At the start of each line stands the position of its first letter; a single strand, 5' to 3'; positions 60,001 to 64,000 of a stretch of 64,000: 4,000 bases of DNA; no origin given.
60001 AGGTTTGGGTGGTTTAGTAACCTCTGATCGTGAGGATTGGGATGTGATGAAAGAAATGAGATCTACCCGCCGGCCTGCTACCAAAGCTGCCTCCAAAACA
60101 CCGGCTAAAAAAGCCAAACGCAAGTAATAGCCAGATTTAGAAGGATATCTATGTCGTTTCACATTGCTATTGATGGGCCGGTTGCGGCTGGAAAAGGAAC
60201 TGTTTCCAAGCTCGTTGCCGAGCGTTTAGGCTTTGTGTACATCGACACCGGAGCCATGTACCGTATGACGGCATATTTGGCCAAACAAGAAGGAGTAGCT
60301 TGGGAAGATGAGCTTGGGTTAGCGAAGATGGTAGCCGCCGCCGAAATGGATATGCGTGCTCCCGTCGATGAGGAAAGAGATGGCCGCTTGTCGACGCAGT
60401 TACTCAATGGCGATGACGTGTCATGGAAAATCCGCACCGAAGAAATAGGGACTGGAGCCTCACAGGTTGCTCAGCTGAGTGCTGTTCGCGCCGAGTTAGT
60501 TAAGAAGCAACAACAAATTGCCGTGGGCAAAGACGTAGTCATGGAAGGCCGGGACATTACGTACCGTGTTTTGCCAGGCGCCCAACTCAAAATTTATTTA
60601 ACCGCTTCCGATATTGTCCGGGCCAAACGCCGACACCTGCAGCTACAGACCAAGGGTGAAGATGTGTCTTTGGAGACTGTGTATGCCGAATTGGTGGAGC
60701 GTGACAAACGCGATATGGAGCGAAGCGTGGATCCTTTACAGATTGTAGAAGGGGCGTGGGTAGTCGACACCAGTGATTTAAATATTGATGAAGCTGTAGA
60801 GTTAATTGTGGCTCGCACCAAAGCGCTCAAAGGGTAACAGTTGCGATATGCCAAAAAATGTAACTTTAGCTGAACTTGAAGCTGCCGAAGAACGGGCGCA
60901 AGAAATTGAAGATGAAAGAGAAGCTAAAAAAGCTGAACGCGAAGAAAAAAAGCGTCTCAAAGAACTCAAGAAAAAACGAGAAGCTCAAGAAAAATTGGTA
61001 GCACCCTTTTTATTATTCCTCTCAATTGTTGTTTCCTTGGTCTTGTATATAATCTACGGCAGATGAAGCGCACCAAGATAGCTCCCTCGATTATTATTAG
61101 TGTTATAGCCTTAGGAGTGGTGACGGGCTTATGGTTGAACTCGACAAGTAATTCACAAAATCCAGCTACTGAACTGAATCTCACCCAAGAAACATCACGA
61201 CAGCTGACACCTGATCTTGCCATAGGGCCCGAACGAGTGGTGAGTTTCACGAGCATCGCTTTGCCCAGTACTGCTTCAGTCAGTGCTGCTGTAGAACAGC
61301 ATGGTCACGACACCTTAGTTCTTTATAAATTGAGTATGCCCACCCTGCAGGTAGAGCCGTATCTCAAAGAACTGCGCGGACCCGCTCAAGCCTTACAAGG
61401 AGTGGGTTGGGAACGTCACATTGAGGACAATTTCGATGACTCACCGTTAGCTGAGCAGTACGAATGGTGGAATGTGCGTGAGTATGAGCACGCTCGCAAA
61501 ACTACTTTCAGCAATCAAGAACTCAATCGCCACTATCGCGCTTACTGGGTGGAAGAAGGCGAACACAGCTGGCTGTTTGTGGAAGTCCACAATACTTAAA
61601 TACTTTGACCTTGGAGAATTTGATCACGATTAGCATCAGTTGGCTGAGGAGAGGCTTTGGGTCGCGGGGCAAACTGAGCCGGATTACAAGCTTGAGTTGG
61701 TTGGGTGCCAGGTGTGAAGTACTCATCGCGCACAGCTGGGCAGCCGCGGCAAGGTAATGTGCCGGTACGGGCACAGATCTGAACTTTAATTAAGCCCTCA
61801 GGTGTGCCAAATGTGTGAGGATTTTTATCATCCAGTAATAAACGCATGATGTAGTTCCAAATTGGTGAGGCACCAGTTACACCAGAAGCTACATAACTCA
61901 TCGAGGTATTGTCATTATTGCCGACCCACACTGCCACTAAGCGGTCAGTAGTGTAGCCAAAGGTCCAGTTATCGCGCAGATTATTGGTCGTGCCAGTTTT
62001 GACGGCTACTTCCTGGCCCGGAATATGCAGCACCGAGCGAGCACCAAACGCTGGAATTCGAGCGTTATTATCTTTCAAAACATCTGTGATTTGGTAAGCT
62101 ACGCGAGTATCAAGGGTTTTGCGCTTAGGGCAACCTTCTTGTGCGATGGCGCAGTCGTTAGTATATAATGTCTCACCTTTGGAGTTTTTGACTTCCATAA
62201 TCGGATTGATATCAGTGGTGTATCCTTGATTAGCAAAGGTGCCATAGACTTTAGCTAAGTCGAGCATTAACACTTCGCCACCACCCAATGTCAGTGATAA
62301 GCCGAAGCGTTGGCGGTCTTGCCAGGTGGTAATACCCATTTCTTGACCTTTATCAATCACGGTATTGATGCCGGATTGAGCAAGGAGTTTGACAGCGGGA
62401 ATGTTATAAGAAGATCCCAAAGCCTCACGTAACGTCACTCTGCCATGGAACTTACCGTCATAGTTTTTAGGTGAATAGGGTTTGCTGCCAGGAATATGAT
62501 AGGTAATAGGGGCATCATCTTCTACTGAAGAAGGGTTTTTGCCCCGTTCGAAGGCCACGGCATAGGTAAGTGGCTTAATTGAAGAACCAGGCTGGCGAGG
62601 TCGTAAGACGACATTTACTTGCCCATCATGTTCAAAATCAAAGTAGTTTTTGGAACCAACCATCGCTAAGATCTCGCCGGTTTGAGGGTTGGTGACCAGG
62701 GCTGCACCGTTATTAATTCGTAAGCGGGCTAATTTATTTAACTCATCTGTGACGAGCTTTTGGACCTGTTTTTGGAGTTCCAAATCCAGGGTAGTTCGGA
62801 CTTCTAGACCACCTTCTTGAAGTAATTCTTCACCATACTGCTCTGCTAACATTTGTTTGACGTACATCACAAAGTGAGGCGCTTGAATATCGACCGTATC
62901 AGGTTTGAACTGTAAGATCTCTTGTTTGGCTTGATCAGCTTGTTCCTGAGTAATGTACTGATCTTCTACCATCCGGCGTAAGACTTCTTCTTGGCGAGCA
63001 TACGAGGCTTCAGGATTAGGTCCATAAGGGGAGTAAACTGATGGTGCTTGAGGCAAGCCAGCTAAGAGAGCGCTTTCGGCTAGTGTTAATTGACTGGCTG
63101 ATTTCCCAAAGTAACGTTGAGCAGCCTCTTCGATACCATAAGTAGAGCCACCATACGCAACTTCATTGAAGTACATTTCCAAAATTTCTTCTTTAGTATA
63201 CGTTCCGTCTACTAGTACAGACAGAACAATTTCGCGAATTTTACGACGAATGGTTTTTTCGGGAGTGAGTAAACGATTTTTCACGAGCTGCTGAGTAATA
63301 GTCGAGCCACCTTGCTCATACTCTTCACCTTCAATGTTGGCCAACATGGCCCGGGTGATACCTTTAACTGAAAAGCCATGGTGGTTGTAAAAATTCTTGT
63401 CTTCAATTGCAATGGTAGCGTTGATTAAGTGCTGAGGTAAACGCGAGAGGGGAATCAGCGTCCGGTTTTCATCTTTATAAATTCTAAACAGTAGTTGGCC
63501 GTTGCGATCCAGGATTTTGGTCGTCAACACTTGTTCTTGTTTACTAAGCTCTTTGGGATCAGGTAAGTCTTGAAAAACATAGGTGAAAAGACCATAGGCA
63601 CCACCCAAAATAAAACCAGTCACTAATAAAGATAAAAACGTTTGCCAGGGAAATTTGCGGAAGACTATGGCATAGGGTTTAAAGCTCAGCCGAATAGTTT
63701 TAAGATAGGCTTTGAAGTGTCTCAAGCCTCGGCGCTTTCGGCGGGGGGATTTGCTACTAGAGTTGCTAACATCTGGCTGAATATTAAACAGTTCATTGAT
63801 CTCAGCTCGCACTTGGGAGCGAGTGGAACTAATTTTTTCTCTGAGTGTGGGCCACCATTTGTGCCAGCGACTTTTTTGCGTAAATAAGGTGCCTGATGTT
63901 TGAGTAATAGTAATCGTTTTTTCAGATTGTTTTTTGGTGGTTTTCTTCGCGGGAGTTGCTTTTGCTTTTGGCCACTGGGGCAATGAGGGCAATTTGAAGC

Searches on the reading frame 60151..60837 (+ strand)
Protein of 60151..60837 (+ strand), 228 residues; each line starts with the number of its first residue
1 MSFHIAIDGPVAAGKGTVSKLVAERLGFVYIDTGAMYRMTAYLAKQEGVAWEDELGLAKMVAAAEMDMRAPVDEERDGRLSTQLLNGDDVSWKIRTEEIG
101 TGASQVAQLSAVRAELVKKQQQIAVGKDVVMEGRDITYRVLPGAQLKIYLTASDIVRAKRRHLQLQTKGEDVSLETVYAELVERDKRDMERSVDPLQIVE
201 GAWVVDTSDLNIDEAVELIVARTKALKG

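Call 77: search_protein_families(library=pfam, proteins=[window:60151-60837:+], max_evalue=0.05)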
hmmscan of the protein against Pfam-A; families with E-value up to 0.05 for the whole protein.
window:60151-60837:+ (228 aa): 6 families
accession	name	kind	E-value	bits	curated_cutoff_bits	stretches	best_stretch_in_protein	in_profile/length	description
PF02224.24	Cytidylate_kin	-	1.1e-67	228.2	26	1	5-223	1-209/211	Cytidylate kinase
PF13238.12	AAA_18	-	1.2e-06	29.4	29.4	1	5-168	1-115/128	AAA domain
PF13189.12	Cytidylate_kin2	-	1.3e-05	25.8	28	1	4-187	1-149/176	Cytidylate kinase-like family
PF13207.12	AAA_17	-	7.7e-05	23.4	27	1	9-67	2-58/136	AAA domain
PF00406.28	ADK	-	0.0015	19.1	26.8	1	9-61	3-55/151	Adenylate kinase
PF01712.25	dNK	-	0.02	15.1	27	0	5-31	1-27/203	Deoxynucleoside kinase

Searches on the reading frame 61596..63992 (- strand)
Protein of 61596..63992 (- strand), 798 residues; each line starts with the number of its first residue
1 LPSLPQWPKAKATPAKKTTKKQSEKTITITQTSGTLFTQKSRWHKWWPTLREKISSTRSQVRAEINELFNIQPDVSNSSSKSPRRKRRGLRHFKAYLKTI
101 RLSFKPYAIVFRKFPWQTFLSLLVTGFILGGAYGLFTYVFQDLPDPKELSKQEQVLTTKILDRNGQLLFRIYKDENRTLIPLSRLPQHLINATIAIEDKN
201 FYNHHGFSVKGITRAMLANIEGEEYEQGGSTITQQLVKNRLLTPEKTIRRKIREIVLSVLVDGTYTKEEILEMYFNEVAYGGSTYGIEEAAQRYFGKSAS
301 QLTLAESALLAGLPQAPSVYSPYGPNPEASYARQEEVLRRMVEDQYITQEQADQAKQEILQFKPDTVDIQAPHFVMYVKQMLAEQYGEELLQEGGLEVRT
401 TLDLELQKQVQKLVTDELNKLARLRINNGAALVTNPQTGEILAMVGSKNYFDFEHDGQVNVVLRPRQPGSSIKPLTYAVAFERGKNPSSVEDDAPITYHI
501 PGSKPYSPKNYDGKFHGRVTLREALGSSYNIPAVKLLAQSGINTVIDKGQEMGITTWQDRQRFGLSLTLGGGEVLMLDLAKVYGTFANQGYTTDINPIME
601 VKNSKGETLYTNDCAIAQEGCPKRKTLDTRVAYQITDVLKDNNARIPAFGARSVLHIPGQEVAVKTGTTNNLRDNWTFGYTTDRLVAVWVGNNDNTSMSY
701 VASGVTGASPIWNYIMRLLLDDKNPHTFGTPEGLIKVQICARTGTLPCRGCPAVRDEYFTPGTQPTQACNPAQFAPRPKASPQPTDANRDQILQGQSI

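Call 77: search_protein_families(library=pfam, proteins=[window:61596-63992:-], max_evalue=0.05)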
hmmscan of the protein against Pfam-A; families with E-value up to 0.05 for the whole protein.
window:61596-63992:- (798 aa): 2 families
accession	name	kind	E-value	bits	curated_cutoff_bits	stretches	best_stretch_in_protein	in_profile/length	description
PF00912.28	Transgly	-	3.9e-64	215.8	27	1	165-341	2-177/178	Transglycosylase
PF00905.27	Transpeptidase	-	2.1e-20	73.6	22.1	1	429-700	1-284/299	Penicillin binding protein transpeptidase domain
